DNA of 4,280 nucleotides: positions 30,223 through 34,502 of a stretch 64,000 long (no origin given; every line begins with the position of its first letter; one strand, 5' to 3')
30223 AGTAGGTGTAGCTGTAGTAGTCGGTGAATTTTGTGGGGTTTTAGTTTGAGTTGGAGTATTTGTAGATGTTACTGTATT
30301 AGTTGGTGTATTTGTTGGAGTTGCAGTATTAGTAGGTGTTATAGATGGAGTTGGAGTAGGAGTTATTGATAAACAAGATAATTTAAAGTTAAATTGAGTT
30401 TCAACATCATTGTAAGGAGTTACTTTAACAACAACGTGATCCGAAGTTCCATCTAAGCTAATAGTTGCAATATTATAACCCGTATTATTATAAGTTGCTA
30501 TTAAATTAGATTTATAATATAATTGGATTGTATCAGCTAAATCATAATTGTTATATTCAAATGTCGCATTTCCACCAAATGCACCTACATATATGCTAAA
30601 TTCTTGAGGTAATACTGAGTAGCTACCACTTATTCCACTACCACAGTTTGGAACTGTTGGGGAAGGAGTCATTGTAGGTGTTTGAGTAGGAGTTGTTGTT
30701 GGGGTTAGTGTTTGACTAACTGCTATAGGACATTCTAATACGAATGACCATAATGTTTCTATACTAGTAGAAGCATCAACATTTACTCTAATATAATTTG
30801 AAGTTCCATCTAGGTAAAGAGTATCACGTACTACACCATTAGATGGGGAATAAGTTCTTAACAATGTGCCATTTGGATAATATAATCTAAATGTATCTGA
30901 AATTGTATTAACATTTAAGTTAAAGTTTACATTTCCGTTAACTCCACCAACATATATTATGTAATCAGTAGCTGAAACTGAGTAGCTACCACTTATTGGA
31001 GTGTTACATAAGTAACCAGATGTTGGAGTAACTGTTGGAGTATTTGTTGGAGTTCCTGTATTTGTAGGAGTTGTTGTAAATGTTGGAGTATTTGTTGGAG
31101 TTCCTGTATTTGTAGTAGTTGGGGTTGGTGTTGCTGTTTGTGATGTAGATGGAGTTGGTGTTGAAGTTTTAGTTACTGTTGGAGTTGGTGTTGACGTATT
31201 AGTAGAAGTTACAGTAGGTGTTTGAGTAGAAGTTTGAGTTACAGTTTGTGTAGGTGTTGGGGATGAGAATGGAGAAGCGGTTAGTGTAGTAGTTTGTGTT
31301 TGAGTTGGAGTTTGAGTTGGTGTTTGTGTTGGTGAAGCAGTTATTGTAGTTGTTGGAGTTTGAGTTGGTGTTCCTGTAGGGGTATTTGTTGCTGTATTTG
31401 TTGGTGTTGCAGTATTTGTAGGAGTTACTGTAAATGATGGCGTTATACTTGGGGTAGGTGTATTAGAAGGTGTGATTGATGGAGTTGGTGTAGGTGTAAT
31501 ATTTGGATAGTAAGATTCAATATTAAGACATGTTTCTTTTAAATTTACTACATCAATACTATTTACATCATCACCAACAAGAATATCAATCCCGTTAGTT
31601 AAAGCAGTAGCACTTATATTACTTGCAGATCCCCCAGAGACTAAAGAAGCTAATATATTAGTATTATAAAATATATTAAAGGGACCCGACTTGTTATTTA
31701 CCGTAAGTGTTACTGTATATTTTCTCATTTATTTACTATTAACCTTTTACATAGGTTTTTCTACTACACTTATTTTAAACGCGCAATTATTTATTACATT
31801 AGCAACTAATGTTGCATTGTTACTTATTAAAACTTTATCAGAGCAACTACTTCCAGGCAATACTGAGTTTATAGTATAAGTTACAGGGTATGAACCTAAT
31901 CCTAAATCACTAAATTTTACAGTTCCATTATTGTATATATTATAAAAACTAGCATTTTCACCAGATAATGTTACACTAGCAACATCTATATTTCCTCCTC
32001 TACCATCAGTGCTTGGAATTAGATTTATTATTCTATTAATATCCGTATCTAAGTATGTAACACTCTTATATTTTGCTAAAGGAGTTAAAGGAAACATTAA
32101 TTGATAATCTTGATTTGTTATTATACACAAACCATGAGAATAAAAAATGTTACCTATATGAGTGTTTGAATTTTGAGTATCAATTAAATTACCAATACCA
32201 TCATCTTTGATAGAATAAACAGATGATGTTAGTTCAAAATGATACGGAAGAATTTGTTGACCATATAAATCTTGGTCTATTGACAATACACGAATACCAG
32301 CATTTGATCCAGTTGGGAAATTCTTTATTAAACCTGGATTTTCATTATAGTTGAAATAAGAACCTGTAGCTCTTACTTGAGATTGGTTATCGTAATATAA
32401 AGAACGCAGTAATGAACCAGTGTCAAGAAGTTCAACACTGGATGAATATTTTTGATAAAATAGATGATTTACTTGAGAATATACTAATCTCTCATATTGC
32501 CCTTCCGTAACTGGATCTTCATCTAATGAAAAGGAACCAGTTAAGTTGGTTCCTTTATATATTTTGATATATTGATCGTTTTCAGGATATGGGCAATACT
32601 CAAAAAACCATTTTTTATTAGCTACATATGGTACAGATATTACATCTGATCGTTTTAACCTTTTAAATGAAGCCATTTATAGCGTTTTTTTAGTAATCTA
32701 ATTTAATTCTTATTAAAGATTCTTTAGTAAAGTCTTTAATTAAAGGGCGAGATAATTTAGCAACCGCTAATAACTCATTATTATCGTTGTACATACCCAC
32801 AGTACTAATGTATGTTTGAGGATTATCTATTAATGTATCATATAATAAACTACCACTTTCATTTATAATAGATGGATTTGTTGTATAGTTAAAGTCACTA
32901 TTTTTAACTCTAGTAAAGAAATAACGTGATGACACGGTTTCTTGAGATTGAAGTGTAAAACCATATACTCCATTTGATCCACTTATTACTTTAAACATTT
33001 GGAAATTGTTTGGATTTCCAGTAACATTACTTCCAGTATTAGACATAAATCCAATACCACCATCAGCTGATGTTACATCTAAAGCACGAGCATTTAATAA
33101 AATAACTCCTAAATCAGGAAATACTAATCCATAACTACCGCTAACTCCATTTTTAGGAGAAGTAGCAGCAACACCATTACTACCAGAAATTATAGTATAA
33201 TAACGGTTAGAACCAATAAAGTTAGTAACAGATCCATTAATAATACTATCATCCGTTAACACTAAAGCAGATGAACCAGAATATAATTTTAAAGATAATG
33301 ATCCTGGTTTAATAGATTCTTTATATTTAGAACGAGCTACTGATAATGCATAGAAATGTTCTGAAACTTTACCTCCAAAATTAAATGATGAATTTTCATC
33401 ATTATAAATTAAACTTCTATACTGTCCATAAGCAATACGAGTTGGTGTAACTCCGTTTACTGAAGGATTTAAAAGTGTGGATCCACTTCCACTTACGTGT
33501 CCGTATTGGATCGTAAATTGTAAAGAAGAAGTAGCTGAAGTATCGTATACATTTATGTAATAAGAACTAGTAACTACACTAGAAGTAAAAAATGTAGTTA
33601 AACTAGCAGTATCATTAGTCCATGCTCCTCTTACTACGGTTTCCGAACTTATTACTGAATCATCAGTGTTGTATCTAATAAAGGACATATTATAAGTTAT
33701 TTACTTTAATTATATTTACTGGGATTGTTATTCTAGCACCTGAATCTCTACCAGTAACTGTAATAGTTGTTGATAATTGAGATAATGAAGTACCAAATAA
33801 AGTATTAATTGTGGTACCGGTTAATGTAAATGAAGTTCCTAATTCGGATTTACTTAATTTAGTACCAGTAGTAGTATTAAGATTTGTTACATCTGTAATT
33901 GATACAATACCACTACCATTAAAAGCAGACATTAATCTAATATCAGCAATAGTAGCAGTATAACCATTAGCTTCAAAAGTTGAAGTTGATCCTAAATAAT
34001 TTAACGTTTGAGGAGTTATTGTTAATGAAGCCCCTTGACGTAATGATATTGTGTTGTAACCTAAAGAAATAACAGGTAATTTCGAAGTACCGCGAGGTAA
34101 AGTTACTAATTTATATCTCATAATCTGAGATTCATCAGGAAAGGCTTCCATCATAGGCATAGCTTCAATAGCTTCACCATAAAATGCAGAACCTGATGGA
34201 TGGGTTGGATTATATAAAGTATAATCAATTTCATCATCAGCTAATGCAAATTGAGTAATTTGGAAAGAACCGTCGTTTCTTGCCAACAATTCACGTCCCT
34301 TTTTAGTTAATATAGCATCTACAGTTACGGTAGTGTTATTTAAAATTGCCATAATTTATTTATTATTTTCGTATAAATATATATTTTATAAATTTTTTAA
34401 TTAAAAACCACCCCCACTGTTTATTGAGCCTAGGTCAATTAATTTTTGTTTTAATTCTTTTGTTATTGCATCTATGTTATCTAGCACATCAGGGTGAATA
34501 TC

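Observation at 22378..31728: Two giant fibre/adhesin genes built from lectin-like modules joined by Thr/Pro linkers, with a hydrophobic segment and Cys-rich C-terminal repeats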

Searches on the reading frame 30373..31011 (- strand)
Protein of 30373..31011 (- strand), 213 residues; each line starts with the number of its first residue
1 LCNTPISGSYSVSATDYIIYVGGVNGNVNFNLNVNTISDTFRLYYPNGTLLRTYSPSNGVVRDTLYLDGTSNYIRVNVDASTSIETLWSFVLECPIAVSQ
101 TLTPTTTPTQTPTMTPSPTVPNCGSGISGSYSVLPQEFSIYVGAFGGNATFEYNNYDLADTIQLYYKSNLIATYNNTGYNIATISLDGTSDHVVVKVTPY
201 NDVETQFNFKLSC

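Call 8: search_protein_families(library=phrogs, proteins=[window:30388-31002:-], max_evalue=0.01)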
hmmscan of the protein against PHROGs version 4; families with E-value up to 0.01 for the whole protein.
window:30388-31002:- (205 aa): 0 families

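Call 15: search_protein_families(library=pfam, proteins=[window:30373-31011:-], max_evalue=5)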
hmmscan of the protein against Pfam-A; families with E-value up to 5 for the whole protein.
window:30373-31011:- (213 aa): 0 families

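Call 28: search_dna_similar(query=window:30373-31011:-, collection=phages, mode=protein, max_rows=15, max_evalue=0.01)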
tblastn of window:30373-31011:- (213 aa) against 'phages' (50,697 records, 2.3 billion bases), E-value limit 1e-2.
No match.

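Call 114: search_protein_families(library=ncbifam, proteins=[window:30373-31011:-], max_evalue=1)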
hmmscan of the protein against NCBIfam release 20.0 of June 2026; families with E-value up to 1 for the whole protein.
window:30373-31011:- (213 aa): 0 families

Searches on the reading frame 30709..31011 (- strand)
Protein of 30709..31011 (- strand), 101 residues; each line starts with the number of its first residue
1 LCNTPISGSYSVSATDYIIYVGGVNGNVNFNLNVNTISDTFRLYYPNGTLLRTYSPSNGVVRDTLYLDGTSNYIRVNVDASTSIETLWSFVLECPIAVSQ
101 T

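Call 61: find_related_loci(query=window:30709-31011:-, collection=viral_contigs, flank=6000)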
Query window:30709-31011:- (101 aa) in viral_contigs; peptide patterns used: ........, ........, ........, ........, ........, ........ (x = any residue, [..] = any of these).
29 stretches matched a pattern; 1 encode a relative of the query (tblastn E <= 1e-3); 1 distinct loci.
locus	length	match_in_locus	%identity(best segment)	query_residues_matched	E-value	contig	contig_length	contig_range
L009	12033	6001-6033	100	85-95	5e-5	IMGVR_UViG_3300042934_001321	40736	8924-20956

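Call 66: find_related_loci(query=A3, collection=metagenome_contigs, flank=4000)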
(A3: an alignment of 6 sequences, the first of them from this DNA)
Query A3 (93 aa) in metagenome_contigs; peptide patterns used: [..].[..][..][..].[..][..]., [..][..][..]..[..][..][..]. (x = any residue, [..] = any of these).
358 stretches matched a pattern; 4 encode a relative of the query (tblastn E <= 1e-3); 4 distinct loci.
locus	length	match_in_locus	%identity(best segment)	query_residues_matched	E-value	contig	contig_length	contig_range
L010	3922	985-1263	91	1-93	4e-57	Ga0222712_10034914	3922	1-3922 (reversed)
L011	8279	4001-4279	82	1-93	4e-52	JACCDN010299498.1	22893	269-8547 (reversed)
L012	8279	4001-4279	82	1-93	4e-52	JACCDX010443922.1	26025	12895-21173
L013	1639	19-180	39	38-93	2e-6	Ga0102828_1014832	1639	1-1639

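Call 67: search_solved_structures(query=A3, max_evalue=10)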
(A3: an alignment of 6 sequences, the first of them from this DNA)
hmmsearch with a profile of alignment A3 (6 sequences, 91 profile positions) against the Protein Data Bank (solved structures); distinct sequences matched with E-value up to 10: 2.
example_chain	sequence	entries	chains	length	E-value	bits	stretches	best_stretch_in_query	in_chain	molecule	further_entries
2zoo_A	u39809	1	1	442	0.0038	20.8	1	13-68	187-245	Probable nitrite reductase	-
7rpy_A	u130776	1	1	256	1.8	12.2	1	48-85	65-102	Cohesin-containing protein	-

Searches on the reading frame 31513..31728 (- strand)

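Call 15: search_protein_families(library=pfam, proteins=[window:31513-31728:-], max_evalue=5)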
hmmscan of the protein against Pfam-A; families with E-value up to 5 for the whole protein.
window:31513-31728:- (72 aa): 2 families
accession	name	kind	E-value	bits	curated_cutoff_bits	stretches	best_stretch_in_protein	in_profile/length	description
PF01784.24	DUF34_NIF3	-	0.091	12.8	23.4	1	30-69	175-214/256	Duf34/NIF3 (NGG1p interacting factor 3)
PF19885.4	DUF6358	-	0.25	12.1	28.4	1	17-39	7-29/61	Family of unknown function (DUF6358)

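Call 114: search_protein_families(library=ncbifam, proteins=[window:31513-31728:-], max_evalue=1)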
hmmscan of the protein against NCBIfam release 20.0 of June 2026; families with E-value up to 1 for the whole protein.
window:31513-31728:- (72 aa): 2 families
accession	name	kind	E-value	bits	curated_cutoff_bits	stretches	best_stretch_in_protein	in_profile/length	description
NF003419.0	PRK04837.1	equivalog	0.023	13.4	588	1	14-64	102-152/424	ATP-dependent RNA helicase RhlB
NF033491.1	BA3454_fam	equivalog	0.17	11.5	40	1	1-28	1-22/43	BA3454 family stress response protein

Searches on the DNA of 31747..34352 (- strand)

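Call 4: search_dna_similar(query=window:31747-34352:-, collection=phages, mode=distant, max_rows=15)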
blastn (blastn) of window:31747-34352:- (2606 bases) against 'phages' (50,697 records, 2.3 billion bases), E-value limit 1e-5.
Records with a match: 5; places in all: 5; records where one place covers at least 80% of the query: 0.
Best place of each record, by identity: 60-80% 5.
By first word of the organism name: Flavobacterium 4; Microcystis 1.
By host as written in the record: Flavobacterium sp. LMO8 4; Microcystis elabens 1.
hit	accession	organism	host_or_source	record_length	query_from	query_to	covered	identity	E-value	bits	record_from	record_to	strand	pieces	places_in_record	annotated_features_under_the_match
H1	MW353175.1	Flavobacterium phage vB_FspM_immuto_2-6A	Flavobacterium sp. LMO8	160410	25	1663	35%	69.6%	1e-67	364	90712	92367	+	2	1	hypothetical protein (x2)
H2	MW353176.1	Flavobacterium phage vB_FspM_immuto_3-5A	Flavobacterium sp. LMO8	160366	25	1663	35%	69.6%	1e-67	364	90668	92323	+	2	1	hypothetical protein (x2)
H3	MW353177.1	Flavobacterium phage vB_FspM_immuto_13-6C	Flavobacterium sp. LMO8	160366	25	1663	35%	69.6%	1e-67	364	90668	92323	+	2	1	hypothetical protein (x2)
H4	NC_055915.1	Flavobacterium phage vB_FspM_immuto_2-6A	Flavobacterium sp. LMO8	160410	25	1663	35%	69.6%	1e-67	364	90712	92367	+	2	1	hypothetical protein (x2)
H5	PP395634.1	Microcystis phage Mel-JY01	Microcystis elabens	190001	1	253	10%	69.5%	3e-18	100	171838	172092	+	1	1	hypothetical protein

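Call 5: get_annotated_region(hit=H1, flank=20000)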
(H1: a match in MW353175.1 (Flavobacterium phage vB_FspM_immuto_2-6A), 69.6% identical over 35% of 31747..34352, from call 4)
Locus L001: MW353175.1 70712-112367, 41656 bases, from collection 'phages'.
description: Flavobacterium phage vB_FspM_immuto_2-6A, complete genome.
organism: Flavobacterium phage vB_FspM_immuto_2-6A (NCBI taxid 2801477)
taxonomy: Viruses; Duplodnaviria; Heunggongvirae; Uroviricota; Caudoviricetes; Immutovirus; Immutovirus immuto
host: Flavobacterium sp. LMO8; source: Baltic Sea mesocosm; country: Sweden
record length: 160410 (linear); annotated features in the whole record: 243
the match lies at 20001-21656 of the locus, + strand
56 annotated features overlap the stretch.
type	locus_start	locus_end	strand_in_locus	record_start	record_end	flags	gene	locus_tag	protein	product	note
CDS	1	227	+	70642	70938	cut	-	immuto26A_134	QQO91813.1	hypothetical protein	-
CDS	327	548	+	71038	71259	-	-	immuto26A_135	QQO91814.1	hypothetical protein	-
CDS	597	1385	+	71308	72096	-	-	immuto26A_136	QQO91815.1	hypothetical protein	-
CDS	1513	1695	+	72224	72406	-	-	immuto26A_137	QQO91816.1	hypothetical protein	-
CDS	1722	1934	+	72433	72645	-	-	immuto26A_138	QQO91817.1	ABC-type histidine transport system, ATPase component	ABC-type histidine transport system, ATPase component, HisP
CDS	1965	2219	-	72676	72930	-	-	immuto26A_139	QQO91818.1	YdbS protein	Uncharacterized membrane protein YdbS, contains bPH2 (bacterial pleckstrin homology) domain, YdbS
CDS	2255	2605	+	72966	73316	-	-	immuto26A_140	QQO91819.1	hypothetical protein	-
CDS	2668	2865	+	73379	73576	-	-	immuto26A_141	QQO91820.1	hypothetical protein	-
CDS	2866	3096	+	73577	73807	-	-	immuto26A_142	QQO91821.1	hypothetical protein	-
CDS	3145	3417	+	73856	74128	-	-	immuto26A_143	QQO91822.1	hypothetical protein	-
CDS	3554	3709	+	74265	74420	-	-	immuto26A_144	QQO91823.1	hypothetical protein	-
CDS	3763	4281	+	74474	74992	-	-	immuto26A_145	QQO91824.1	hypothetical protein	-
CDS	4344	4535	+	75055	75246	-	-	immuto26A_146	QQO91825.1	hypothetical protein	-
CDS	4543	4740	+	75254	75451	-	-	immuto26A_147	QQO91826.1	hypothetical protein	-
CDS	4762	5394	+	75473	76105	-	-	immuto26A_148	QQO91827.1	T5ord172 domain-containing protein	-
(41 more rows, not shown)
